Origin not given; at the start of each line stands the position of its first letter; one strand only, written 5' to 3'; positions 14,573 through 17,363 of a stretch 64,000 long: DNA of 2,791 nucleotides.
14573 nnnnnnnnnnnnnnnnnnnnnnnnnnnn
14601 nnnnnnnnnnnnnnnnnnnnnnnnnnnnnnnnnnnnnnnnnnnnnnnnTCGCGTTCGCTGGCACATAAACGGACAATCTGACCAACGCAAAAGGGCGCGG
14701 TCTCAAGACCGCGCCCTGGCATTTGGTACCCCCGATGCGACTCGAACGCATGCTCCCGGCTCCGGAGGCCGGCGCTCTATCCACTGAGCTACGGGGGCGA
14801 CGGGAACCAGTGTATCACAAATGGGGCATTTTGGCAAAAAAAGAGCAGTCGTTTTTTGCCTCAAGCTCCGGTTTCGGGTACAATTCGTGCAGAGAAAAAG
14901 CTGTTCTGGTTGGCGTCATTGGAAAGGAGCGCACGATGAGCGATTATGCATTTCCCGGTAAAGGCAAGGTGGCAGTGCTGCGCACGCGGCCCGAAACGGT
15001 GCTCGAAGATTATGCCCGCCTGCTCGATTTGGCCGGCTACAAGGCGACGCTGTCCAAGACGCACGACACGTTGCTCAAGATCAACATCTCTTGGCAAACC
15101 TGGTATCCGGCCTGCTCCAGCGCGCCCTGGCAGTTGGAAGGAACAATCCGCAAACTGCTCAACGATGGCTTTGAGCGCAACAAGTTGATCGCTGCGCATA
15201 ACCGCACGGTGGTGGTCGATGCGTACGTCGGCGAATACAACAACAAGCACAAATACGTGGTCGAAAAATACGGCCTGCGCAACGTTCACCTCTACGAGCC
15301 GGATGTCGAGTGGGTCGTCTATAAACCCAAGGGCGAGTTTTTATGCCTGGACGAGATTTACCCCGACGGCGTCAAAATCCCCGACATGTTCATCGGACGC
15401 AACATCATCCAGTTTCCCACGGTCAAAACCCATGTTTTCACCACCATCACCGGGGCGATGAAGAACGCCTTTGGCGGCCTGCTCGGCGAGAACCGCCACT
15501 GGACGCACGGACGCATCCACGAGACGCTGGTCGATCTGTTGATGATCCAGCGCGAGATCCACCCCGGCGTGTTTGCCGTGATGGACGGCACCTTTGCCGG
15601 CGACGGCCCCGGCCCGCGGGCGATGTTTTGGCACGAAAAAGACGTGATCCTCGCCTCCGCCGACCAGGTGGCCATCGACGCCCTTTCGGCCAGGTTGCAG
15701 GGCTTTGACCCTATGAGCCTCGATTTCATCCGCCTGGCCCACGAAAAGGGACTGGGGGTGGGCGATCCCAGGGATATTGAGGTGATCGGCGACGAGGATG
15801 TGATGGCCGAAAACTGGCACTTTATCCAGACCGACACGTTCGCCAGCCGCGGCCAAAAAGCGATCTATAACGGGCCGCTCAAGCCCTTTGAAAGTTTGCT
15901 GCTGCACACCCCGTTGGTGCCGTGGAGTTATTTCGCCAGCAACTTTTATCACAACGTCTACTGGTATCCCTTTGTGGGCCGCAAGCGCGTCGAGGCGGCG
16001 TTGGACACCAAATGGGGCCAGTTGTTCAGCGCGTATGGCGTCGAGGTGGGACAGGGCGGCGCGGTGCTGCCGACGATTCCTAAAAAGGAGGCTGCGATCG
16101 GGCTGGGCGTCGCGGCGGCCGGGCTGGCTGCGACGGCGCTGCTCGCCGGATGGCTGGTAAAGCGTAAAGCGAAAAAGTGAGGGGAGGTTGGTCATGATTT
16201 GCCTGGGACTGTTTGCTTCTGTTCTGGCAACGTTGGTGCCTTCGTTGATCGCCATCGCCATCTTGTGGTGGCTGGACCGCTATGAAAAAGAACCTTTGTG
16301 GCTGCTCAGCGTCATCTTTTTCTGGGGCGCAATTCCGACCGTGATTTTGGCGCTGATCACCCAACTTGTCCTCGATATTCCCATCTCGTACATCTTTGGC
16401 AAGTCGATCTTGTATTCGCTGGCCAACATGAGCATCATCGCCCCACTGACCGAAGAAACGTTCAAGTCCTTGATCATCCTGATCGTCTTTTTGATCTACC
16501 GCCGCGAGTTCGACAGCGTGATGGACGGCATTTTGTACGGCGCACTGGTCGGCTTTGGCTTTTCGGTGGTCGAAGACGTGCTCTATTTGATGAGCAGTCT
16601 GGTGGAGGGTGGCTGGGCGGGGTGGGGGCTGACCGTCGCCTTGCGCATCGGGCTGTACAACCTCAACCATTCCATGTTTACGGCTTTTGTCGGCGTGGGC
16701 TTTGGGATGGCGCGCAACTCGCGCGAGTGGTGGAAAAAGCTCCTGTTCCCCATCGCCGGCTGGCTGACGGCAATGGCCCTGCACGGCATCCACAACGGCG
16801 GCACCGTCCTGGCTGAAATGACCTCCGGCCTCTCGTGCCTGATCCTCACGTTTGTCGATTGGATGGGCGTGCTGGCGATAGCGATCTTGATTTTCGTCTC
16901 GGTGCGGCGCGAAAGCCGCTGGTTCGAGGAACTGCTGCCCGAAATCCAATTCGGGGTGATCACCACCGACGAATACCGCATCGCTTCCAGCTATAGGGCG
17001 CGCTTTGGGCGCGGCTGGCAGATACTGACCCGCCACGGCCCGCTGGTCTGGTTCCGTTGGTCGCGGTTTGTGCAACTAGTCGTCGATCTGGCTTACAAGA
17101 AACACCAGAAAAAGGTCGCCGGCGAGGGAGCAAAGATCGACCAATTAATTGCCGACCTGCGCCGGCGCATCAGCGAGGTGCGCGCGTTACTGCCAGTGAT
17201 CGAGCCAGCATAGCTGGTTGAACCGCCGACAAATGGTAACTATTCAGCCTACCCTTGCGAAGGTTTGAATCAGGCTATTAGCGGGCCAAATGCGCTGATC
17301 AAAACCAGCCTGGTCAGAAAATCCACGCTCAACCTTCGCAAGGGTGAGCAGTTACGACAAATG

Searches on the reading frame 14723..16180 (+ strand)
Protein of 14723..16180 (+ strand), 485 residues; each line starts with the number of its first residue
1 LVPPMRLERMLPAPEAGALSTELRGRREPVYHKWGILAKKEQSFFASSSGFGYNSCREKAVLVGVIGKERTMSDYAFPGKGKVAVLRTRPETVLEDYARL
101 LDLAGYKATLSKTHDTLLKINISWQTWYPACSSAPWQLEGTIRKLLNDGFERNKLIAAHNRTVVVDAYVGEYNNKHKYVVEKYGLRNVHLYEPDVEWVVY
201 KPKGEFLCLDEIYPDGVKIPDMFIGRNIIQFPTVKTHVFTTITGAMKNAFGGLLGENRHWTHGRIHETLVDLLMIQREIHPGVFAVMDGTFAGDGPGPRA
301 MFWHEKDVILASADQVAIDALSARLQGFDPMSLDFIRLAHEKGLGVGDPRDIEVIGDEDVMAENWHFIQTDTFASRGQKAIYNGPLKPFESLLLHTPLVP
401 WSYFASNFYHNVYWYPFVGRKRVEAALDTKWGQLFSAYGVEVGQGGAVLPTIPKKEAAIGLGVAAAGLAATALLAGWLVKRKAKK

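Call 60: search_protein_families(library=pfam, proteins=[window:14723-16180:+], max_evalue=0.00001)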
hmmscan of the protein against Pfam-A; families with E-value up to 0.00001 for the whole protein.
window:14723-16180:+ (485 aa): 1 family
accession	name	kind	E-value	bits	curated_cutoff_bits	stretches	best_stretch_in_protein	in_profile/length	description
PF04015.17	DUF362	-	7.7e-19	69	24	1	117-323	2-199/200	Domain of unknown function (DUF362)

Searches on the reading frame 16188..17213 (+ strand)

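Call 60: search_protein_families(library=pfam, proteins=[window:16188-17213:+], max_evalue=0.00001)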
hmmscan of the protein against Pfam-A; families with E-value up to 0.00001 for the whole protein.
window:16188-17213:+ (341 aa): 1 family
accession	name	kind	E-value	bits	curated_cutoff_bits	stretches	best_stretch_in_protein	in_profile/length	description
PF13367.11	PrsW-protease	-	2.2e-40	138.7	23.5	1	35-222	1-184/196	PrsW family intramembrane metalloprotease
